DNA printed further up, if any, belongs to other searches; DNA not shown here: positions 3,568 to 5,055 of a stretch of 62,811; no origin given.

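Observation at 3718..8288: Translationally coupled operon: BY tyrosine kinase, Wzy-like membrane protein and a PqqD / HprK-like kinase fusion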

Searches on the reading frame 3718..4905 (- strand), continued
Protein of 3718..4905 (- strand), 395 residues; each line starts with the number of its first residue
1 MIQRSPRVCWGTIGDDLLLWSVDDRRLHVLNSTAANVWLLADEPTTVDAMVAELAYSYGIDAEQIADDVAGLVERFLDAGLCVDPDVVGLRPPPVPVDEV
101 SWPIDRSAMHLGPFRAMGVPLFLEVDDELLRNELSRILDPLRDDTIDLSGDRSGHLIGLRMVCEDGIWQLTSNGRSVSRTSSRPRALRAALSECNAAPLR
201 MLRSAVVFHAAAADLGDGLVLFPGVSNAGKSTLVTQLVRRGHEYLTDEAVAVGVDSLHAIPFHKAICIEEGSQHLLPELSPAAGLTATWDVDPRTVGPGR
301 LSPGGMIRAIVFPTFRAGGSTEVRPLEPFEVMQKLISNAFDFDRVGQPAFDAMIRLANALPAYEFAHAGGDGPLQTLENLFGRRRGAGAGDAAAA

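Call 76: search_protein_families(library=pfam, proteins=[L020:13951-14436:+, L020:15612-16574:+, L021:16526-17941:-, L021:20514-21887:-, L018:8627-10546:+], max_evalue=0.5)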
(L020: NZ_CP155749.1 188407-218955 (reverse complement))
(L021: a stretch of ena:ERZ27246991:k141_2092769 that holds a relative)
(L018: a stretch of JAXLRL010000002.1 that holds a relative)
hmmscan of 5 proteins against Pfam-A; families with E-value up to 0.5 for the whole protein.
L020:13951-14436:+ (161 aa): 0 families

L020:15612-16574:+ (320 aa): 2 families
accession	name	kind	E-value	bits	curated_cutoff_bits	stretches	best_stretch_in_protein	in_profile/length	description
PF14907.12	NTP_transf_5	-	1.1e-46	159.8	31.2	1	5-249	3-249/249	Uncharacterised nucleotidyltransferase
PF00551.24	Formyl_trans_N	-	0.12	12.5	26.1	1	139-174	95-130/181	Formyl transferase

L021:16526-17941:- (471 aa): 9 families
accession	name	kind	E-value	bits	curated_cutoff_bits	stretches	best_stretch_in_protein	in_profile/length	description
PF05402.18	PqqD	-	3.8e-08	34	23.4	1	71-136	2-67/67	Coenzyme PQQ synthesis protein D (PqqD)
PF07475.17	Hpr_kinase_C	-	5.1e-05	23.3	33.3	1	281-327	8-54/171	HPr Serine kinase C-terminal domain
PF06823.17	DUF1236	-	0.0034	17.6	32.4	0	317-333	43-59/64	Protein of unknown function (DUF1236)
PF00005.33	ABC_tran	-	0.005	17.9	25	1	291-313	11-33/137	ABC transporter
PF03928.20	HbpS-like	-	0.015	15.8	25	1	252-305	62-116/128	Haem degrading protein HbpS-like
PF01935.23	DUF87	-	0.034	14.7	23.2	1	294-328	26-60/220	Helicase HerA, central domain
PF13521.12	AAA_28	-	0.11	13.2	27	1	294-322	2-30/164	AAA domain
PF13555.12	AAA_29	-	0.14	12.4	27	1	287-311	19-42/61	P-loop containing region of AAA domain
PF05729.18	NACHT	-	0.16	12.2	26.7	1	293-314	2-23/167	NACHT domain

L021:20514-21887:- (457 aa): 4 families
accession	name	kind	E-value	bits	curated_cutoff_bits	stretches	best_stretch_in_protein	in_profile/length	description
PF05402.18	PqqD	-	1.9e-11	44.6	23.4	1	85-149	3-67/67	Coenzyme PQQ synthesis protein D (PqqD)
PF07475.17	Hpr_kinase_C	-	0.034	14.1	33.3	1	278-327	8-57/171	HPr Serine kinase C-terminal domain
PF00009.33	GTP_EFTU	-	0.067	13.2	26.5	1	290-310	5-25/188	Elongation factor Tu GTP binding domain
PF08477.19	Roc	-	0.26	12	27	1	291-325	2-36/119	Ras of Complex, Roc, domain of DAPkinase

L018:8627-10546:+ (639 aa): 1 family
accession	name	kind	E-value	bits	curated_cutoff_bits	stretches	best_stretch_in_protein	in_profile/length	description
PF14907.12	NTP_transf_5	-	7.1e-20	72.1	31.2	1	33-268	9-242/249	Uncharacterised nucleotidyltransferase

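Call 81: list_cluster_members(proteins=[P0061, P0066, P0070, P0079, P0095, P0125, P0130, P0143, P0146, P0152])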
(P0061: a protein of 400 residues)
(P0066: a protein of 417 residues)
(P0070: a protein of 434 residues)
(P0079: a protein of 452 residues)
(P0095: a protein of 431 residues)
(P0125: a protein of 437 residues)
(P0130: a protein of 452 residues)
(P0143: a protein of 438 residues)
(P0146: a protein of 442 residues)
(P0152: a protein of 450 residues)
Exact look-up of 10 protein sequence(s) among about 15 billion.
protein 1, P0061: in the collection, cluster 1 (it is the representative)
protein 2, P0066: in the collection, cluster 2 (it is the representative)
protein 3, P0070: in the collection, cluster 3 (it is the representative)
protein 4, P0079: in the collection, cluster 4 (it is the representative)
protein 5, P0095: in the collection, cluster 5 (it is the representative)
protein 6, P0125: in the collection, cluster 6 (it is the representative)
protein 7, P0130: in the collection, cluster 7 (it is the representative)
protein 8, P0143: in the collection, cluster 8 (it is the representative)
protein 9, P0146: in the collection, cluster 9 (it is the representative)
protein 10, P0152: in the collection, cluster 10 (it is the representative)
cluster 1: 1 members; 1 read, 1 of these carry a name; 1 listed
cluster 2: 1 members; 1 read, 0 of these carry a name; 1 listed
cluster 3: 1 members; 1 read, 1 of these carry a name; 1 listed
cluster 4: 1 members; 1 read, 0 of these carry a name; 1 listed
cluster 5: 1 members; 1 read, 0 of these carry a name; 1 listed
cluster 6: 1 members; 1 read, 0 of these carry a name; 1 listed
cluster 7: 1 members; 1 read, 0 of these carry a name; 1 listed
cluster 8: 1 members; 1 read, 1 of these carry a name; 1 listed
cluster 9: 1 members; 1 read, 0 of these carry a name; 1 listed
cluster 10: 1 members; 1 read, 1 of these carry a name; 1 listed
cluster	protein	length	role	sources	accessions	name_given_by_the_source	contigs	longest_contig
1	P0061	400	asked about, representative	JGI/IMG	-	hypothetical protein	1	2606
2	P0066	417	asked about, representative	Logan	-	-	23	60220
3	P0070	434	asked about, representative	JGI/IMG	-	hypothetical protein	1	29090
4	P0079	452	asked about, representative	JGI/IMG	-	-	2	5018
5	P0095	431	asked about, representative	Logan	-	-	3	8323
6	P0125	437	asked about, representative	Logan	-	-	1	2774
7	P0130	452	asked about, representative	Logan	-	-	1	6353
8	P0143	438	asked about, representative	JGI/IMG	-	hypothetical protein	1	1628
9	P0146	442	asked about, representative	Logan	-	-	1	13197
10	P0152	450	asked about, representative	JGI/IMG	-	PqqD family protein of HPr-rel-A system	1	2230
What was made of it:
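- Closest known: HPr-rel-A system: 'HprK-related kinase A'. Same: JGI names one fused relative 'PqqD family protein of HPr-rel-A system' (call 81).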

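Call 86: search_dna_similar(query=P0148, collection=plasmids, mode=protein, max_evalue=0.001, max_rows=25)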
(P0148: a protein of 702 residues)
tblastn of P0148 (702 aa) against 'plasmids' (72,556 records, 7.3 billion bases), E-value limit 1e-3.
Records with a match: 1165; places in all: 1580; records where one place covers at least 80% of the query: 0.
Best place of each record, by identity: 60-80% 1; <60% 1164.
By first word of the organism name: Rhizobium 165; Ralstonia 132; Phaeobacter 116; Sinorhizobium 85; Lactiplantibacillus 73; Lactococcus 41; Azospirillum 33; Shigella 21; Deinococcus 19; Leisingera 17; and 151 more.
By predicted mobility (MOB-suite, as given by PLSDB): non-mobilizable 702; mobilizable 336; conjugative 127.
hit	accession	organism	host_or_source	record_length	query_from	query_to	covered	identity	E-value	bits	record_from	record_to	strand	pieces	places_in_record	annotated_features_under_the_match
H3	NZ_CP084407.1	Sphingobium sp. CFD-2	cell culture,soil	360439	3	215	30%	37.7%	1e-19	102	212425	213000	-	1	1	sugar transferase | glycosyltransferase family 4 protein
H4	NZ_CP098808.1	Ensifer adhaerens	whole organism,soil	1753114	10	214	29%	37.3%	1e-16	92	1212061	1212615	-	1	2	none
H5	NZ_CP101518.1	Ensifer adhaerens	cell cuture,rhizosphere soil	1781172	10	214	29%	37.3%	1e-16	92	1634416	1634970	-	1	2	none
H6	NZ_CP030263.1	Ensifer adhaerens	Zea mays,whole organism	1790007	10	214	29%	37.3%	1e-16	92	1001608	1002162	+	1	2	none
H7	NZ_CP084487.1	Ensifer adhaerens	cellculture,soil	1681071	10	214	29%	37.3%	4e-16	91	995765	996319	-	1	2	none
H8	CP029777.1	Deinococcus actinosclerus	mixed culture,wastewater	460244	5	219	31%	35.3%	2e-18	98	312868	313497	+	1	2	sugar transferase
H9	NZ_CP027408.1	Roseobacter denitrificans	Environment,seaweed, Enteromorpha linza ...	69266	1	221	31%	34.3%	2e-12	79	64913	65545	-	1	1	sugar transferase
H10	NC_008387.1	Roseobacter denitrificans OCh 114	-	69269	1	221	31%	34.3%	2e-12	79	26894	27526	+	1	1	sugar transferase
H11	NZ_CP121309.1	Ensifer adhaerens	bacterial colony,soil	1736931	10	214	29%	36.8%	3e-16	91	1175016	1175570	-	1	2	none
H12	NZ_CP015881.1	Ensifer adhaerens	silty clay loam soil (pH 6.1)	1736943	10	214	29%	36.8%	3e-16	91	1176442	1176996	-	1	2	none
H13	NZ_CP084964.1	Sulfitobacter pontiacus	cell culture,Seawater from the North ...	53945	11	218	30%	36.2%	7e-18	96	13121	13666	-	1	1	sugar transferase | glycosyltransferase family 4 protein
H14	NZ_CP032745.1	Lactiplantibacillus paraplantarum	whole organism,beer contaminant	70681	7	207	29%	37.4%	2e-19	101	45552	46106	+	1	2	sugar transferase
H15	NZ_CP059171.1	Lactiplantibacillus plantarum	culture,Ogi (red sorghum)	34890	7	223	31%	34.4%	1e-19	102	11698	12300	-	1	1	sugar transferase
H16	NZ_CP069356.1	Microvirga sp. VF16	Vachellia farnesiana,Cell culture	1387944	21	224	29%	36.6%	7e-21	106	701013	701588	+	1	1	none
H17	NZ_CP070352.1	Ensifer sp. PDNC004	cell culture,Plastic debris in ...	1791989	10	214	29%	35.9%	2e-16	92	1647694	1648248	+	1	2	none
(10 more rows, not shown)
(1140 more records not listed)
